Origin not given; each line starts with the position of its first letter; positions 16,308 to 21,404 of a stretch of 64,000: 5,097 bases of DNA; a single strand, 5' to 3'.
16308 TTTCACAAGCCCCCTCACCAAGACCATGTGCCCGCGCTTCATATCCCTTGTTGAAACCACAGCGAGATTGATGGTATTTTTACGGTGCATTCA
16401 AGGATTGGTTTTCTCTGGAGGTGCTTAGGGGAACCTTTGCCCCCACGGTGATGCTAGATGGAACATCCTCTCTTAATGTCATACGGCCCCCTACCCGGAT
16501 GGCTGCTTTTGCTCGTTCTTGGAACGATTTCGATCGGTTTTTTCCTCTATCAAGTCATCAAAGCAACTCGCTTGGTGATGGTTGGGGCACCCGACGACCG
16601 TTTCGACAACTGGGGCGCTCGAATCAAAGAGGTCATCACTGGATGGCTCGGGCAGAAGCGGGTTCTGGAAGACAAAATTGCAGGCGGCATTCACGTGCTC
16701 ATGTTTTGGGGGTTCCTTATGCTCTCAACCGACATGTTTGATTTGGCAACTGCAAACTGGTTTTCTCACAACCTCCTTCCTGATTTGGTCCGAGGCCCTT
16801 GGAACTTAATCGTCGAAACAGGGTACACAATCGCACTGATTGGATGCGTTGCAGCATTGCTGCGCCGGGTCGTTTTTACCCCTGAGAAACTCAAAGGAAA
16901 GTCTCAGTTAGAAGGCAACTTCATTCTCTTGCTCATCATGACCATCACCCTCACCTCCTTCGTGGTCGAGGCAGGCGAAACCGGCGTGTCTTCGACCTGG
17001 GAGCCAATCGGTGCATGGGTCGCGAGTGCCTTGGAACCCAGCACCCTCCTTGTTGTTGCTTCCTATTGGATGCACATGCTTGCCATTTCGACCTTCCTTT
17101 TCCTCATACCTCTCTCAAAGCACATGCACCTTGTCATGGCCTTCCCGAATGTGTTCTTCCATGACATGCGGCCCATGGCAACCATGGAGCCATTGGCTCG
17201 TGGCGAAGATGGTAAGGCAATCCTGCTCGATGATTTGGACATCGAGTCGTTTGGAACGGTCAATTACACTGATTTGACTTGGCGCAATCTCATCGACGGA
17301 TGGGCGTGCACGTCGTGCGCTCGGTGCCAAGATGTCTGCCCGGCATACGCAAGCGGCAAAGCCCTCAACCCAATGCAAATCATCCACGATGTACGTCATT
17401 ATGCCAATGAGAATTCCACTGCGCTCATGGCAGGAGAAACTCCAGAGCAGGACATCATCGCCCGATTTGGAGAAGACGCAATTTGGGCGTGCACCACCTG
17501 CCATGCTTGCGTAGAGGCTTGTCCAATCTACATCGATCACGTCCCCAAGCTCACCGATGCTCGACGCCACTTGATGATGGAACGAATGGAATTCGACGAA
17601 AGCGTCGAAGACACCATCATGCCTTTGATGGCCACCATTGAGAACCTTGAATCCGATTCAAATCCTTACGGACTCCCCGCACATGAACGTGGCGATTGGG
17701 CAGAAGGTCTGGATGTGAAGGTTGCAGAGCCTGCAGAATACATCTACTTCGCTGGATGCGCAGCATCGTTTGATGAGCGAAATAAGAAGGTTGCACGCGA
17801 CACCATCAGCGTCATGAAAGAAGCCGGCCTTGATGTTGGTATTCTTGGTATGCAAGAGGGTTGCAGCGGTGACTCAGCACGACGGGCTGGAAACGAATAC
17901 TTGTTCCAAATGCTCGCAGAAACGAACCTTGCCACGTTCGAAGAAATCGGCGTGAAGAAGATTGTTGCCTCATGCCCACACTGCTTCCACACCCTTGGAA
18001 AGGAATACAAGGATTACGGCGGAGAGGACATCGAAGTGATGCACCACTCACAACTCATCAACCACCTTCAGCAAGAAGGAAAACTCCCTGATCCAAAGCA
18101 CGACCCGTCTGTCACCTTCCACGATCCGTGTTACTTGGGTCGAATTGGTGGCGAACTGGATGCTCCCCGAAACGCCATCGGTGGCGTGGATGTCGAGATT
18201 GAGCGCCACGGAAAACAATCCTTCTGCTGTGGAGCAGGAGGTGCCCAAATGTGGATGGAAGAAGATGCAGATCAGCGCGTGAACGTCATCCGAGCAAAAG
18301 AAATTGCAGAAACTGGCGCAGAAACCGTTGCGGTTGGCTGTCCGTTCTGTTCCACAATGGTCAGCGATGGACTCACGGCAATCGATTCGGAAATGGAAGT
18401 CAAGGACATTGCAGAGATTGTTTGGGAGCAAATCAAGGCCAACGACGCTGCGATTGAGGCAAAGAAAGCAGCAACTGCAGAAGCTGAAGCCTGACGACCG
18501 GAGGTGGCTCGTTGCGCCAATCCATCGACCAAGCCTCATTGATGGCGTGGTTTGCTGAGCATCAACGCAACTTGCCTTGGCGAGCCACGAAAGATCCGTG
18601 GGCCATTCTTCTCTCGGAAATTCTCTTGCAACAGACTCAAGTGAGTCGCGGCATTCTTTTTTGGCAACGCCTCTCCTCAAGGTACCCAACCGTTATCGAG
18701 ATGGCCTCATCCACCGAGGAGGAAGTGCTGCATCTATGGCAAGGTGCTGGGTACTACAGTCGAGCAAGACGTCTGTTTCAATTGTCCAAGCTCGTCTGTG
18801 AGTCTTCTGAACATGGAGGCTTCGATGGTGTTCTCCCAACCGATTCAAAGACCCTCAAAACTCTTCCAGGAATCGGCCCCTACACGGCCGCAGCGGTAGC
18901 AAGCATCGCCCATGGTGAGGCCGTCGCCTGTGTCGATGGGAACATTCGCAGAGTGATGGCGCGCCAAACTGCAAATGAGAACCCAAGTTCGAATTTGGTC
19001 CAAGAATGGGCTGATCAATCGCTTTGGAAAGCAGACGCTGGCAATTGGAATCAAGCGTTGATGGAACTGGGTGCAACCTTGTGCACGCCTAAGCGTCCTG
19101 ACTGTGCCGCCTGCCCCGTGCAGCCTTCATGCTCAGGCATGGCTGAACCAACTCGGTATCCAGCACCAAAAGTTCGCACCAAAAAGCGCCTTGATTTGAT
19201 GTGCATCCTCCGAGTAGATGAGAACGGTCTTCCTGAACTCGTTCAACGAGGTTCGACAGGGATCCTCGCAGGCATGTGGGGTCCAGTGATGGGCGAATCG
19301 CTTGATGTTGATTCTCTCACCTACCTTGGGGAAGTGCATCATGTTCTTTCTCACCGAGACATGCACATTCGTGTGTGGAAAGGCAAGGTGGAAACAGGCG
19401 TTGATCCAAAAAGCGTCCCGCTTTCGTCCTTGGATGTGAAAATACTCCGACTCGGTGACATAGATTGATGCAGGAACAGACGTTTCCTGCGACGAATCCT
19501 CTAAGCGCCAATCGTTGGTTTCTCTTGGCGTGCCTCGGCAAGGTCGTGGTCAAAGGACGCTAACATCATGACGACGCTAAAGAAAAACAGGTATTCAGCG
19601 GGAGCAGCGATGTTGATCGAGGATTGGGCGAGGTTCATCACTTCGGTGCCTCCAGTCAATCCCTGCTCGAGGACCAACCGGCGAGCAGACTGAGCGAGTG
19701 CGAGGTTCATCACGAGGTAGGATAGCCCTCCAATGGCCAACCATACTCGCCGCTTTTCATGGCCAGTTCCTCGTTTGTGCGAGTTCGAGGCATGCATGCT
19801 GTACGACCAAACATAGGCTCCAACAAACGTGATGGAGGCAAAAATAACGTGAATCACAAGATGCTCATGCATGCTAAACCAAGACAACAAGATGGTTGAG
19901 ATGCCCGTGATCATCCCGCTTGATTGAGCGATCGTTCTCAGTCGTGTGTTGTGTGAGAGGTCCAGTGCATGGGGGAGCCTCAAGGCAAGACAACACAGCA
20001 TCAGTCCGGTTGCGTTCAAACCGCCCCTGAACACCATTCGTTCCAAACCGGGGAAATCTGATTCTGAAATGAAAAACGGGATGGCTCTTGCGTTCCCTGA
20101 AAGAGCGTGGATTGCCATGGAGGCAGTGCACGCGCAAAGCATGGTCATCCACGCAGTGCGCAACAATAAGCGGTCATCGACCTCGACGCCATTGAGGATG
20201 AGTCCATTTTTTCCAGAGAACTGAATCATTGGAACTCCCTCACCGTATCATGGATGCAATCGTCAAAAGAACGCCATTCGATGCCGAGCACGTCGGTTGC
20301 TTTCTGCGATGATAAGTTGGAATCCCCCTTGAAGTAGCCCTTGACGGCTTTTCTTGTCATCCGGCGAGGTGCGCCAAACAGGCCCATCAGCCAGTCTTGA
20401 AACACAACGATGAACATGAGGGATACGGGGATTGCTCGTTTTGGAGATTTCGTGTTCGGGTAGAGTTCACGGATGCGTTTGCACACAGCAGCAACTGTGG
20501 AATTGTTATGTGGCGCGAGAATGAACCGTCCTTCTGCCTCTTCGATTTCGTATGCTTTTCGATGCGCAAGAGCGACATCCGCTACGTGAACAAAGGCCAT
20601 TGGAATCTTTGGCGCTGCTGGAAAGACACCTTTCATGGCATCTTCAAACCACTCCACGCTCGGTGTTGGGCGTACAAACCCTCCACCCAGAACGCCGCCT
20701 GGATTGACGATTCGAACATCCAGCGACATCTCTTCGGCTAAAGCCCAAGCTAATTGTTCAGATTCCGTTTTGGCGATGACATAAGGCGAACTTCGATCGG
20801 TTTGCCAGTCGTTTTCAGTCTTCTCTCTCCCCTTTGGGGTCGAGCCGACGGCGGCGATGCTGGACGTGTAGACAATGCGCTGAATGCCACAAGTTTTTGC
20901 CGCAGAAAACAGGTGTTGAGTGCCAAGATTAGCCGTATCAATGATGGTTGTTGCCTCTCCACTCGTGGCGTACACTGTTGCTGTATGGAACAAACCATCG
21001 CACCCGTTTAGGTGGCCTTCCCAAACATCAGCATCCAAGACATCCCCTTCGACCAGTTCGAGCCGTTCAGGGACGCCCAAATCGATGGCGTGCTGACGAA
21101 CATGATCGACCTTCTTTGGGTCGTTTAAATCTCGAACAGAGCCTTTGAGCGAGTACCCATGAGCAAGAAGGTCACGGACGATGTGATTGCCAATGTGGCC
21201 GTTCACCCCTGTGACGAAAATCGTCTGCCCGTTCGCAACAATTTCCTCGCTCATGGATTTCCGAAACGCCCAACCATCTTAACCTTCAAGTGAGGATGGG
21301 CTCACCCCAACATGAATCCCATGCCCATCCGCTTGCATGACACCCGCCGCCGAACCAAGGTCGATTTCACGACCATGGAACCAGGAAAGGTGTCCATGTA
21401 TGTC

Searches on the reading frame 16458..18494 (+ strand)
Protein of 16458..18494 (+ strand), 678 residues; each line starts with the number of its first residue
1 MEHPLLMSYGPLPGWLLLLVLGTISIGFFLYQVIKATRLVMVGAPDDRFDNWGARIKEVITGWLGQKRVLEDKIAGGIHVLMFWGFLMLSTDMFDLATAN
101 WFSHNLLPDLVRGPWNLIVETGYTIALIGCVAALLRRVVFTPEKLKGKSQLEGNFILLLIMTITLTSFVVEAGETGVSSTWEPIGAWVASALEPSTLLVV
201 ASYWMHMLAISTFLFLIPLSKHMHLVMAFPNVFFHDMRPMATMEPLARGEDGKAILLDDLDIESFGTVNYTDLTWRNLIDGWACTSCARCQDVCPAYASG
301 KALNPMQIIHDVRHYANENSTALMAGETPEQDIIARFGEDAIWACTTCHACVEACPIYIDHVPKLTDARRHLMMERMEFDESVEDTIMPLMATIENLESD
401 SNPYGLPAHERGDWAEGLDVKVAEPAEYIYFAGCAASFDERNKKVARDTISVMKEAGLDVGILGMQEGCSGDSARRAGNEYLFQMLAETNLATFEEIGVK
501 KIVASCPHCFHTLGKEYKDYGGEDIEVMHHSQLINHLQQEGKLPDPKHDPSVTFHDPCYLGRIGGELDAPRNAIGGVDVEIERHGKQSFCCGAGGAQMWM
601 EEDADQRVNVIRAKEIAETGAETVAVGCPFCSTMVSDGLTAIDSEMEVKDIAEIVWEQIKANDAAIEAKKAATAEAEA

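Call 84: search_protein_families(library=pfam, proteins=[window:16458-18494:+], max_evalue=0.001)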
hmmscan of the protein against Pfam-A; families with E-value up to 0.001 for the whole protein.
window:16458-18494:+ (678 aa): 9 families
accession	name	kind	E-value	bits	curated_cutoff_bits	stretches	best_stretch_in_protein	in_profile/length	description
PF02754.22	CCG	-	1.6e-27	95.8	20.6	2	429-513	2-84/85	Cysteine-rich domain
PF13237.11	Fer4_10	-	1.6e-10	41.2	25.5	1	279-356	4-53/53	4Fe-4S dicluster domain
PF13183.11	Fer4_8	-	3.5e-09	37.5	27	1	283-357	4-66/68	4Fe-4S dicluster domain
PF13187.11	Fer4_9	-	2.4e-08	34.3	27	1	283-356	1-48/52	4Fe-4S dicluster domain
PF12838.12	Fer4_7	-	1.6e-07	32.1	27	0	279-296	33-50/52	4Fe-4S dicluster domain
PF12797.12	Fer4_2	-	5.3e-06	26.5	24.5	0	275-296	1-22/22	4Fe-4S binding domain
PF13534.11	Fer4_17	-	2.4e-05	25.2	22.2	1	283-357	1-58/61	4Fe-4S dicluster domain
PF13484.11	Fer4_16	-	0.00011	23.3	30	0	284-356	2-64/66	4Fe-4S double cluster binding domain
PF14697.11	Fer4_21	-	0.0006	20.3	35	0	344-357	40-53/59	4Fe-4S dicluster domain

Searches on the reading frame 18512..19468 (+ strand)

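Call 84: search_protein_families(library=pfam, proteins=[window:18512-19468:+], max_evalue=0.001)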
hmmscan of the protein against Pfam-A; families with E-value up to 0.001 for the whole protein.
window:18512-19468:+ (318 aa): 3 families
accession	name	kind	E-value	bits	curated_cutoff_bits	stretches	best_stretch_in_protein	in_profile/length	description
PF00730.31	HhH-GPD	-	1.9e-15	57.6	26.2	1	35-162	2-97/108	HhH-GPD superfamily base excision DNA repair protein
PF00633.29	HHH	-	8.8e-06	25.8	24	1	104-132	2-30/30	Helix-hairpin-helix motif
PF14815.12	NUDIX_4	-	0.00011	22.5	35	1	243-297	14-84/113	NUDIX domain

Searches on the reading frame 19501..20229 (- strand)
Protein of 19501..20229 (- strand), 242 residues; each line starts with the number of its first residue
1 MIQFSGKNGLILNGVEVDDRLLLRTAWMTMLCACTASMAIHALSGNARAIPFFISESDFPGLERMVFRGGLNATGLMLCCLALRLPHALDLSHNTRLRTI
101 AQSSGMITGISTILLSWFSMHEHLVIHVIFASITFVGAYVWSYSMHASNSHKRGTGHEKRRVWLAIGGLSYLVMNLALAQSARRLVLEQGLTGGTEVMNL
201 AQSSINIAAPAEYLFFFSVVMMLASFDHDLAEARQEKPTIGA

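Call 84: search_protein_families(library=pfam, proteins=[window:19501-20229:-], max_evalue=0.001)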
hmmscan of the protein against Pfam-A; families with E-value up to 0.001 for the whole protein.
window:19501-20229:- (242 aa): 2 families
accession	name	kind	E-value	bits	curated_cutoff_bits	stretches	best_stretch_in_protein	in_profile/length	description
PF10277.15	Frag1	-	1.2e-07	32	30.3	1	25-230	16-217/220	Frag1/DRAM/Sfk1 family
PF23396.1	DUF7103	-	0.00099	19.6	27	0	102-154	65-115/159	Family of unknown function (DUF7103)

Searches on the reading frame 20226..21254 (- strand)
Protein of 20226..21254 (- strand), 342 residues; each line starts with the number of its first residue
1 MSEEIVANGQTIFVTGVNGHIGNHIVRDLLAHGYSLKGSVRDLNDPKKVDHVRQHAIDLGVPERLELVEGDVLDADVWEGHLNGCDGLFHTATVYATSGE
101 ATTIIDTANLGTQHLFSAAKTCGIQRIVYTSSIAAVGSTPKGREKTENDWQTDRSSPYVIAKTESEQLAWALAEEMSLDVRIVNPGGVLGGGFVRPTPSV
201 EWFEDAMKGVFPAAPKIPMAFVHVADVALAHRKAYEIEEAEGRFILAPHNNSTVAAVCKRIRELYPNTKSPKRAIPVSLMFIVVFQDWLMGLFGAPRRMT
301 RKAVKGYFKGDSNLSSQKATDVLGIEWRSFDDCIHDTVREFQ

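Call 84: search_protein_families(library=pfam, proteins=[window:20226-21254:-], max_evalue=0.001)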
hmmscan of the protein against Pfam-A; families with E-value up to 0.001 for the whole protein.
window:20226-21254:- (342 aa): 7 families
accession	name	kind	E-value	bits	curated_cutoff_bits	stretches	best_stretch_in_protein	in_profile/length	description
PF01370.27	Epimerase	-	3.3e-25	89.4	20.9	1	12-235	1-225/240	NAD dependent epimerase/dehydratase family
PF01073.25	3Beta_HSD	-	1.7e-17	63.8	22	1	14-169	2-157/280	3-beta hydroxysteroid dehydrogenase/isomerase family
PF13460.12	NAD_binding_10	-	1e-16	61.8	27.2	1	16-188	1-146/184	NAD(P)H-binding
PF16363.11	GDP_Man_Dehyd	-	1.7e-14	54.5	27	1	13-182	1-177/332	GDP-mannose 4,6 dehydratase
PF07993.18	NAD_binding_4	-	4.3e-12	46.2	20.1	1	14-205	1-218/258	Male sterility protein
PF05368.20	NmrA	-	7.7e-11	42.6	27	1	10-137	3-112/298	NmrA-like family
PF02719.21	Polysacc_synt_2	-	6.7e-05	22.6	20.2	1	12-138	1-134/293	Polysaccharide biosynthesis protein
